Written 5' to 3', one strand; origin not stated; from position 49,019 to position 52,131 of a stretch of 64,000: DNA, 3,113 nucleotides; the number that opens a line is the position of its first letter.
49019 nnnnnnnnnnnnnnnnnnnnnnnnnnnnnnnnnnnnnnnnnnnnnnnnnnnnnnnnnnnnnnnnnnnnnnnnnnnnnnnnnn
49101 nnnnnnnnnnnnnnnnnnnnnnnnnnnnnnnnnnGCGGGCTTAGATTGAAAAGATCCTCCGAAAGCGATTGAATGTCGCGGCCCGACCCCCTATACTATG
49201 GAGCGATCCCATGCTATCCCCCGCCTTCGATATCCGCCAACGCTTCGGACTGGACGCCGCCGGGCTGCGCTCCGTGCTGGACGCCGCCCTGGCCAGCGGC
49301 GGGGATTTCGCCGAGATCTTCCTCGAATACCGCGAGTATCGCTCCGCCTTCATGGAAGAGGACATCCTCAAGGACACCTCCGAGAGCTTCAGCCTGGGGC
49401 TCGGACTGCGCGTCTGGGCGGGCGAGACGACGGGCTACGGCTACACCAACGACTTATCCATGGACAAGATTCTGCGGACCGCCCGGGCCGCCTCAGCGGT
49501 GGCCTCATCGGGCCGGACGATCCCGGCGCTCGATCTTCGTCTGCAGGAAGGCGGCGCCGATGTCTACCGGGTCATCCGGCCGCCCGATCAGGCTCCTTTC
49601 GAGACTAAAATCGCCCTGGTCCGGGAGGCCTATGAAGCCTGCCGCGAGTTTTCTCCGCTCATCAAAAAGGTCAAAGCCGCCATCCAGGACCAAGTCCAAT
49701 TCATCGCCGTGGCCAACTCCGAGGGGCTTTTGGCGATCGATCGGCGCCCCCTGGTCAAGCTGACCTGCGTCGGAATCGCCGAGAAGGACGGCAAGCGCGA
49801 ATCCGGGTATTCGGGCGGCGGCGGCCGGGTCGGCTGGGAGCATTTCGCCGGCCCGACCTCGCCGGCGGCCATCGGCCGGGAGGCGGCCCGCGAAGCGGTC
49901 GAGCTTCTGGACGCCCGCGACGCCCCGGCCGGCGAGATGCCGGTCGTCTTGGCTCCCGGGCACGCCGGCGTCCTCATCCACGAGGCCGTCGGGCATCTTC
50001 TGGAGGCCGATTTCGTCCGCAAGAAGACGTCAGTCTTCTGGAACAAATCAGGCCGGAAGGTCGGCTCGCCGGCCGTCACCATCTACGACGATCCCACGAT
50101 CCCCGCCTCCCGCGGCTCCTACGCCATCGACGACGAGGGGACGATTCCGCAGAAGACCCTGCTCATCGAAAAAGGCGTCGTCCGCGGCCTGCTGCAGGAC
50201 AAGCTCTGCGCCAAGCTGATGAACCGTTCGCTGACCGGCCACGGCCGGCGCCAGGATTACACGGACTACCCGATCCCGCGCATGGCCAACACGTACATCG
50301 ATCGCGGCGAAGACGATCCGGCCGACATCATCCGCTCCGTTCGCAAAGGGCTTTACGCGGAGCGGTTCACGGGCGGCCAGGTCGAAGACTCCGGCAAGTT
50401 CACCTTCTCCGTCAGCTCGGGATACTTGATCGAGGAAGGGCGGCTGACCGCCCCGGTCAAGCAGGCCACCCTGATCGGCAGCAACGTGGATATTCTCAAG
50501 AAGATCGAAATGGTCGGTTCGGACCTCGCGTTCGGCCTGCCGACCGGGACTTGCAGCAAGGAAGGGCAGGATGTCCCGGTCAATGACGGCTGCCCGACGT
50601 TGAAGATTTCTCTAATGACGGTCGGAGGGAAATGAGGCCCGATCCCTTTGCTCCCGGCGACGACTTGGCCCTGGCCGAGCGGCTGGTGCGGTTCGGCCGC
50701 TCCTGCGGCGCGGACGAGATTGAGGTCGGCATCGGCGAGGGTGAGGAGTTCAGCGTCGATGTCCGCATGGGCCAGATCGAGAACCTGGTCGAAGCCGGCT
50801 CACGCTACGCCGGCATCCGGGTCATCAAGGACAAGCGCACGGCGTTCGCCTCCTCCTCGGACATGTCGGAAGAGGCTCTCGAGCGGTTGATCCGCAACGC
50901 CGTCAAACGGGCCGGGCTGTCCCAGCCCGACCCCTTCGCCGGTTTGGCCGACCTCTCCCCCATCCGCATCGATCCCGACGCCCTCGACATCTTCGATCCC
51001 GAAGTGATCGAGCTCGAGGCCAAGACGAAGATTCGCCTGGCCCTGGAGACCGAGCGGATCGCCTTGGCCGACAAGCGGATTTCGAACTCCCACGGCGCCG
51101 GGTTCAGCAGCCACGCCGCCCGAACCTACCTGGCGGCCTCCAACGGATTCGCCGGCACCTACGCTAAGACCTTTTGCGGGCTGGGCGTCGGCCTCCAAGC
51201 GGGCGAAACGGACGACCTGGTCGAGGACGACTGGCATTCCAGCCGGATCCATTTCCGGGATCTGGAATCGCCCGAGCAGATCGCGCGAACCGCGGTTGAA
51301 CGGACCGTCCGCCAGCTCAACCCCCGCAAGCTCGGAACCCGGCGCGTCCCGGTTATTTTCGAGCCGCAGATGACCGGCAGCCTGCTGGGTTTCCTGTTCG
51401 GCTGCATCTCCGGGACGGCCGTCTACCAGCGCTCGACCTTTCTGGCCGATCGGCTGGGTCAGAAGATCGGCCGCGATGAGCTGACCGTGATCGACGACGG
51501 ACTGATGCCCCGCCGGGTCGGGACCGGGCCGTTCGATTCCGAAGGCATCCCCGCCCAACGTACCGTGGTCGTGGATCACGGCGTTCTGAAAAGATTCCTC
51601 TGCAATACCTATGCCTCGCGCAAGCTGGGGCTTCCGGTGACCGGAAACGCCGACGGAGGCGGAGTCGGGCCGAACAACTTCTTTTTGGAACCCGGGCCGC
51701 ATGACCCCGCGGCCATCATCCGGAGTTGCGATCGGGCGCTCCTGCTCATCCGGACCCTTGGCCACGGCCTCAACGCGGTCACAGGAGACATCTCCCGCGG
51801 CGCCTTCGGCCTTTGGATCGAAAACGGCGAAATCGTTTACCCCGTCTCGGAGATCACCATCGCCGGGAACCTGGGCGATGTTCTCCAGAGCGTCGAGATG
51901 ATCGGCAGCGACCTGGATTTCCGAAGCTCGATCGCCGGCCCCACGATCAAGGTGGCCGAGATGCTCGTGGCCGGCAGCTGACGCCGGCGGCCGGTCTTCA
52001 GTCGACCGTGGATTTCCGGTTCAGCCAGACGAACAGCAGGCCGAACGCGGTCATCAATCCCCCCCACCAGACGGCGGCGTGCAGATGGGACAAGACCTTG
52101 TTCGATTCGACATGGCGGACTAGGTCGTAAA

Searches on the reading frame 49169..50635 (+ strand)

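Call 52: search_protein_families(library=pfam, proteins=[window:49169-50635:+], max_evalue=0.0001)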
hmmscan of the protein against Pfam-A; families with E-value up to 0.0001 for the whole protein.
window:49169-50635:+ (488 aa): 3 families
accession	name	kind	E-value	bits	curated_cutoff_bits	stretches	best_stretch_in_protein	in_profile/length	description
PF19289.4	PmbA_TldD_3rd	-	1.8e-64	217.4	22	1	255-487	2-220/220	PmbA/TldA metallopeptidase C-terminal domain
PF19290.4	PmbA_TldD_2nd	-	9.5e-23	81.2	20.9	1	138-247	2-109/109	PmbA/TldA metallopeptidase central domain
PF01523.21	PmbA_TldD_1st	-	7.6e-14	52.1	20.9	1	48-112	1-65/65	PmbA/TldA metallopeptidase domain 1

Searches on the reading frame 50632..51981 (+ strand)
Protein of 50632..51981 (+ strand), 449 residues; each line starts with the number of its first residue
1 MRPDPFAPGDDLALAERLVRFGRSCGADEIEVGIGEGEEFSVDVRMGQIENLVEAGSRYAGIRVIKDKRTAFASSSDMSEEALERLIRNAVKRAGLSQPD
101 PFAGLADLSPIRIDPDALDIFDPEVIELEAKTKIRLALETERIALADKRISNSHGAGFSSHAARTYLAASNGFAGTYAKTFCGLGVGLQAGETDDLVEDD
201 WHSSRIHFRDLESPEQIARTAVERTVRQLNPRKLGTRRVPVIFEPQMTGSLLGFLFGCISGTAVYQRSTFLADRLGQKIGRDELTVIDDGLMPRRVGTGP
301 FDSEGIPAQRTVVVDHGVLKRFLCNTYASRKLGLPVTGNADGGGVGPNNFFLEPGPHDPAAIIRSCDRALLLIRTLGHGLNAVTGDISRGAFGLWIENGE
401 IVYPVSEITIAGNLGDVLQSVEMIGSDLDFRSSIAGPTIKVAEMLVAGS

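Call 52: search_protein_families(library=pfam, proteins=[window:50632-51981:+], max_evalue=0.0001)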
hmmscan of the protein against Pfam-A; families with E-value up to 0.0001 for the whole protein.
window:50632-51981:+ (449 aa): 3 families
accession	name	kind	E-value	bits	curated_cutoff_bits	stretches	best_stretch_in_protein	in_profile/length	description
PF19289.4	PmbA_TldD_3rd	-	1e-69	234.5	22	1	236-448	1-220/220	PmbA/TldA metallopeptidase C-terminal domain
PF01523.21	PmbA_TldD_1st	-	7.5e-15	55.3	20.9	1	31-94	2-65/65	PmbA/TldA metallopeptidase domain 1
PF19290.4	PmbA_TldD_2nd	-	1.7e-13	51.4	20.9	1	127-229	5-109/109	PmbA/TldA metallopeptidase central domain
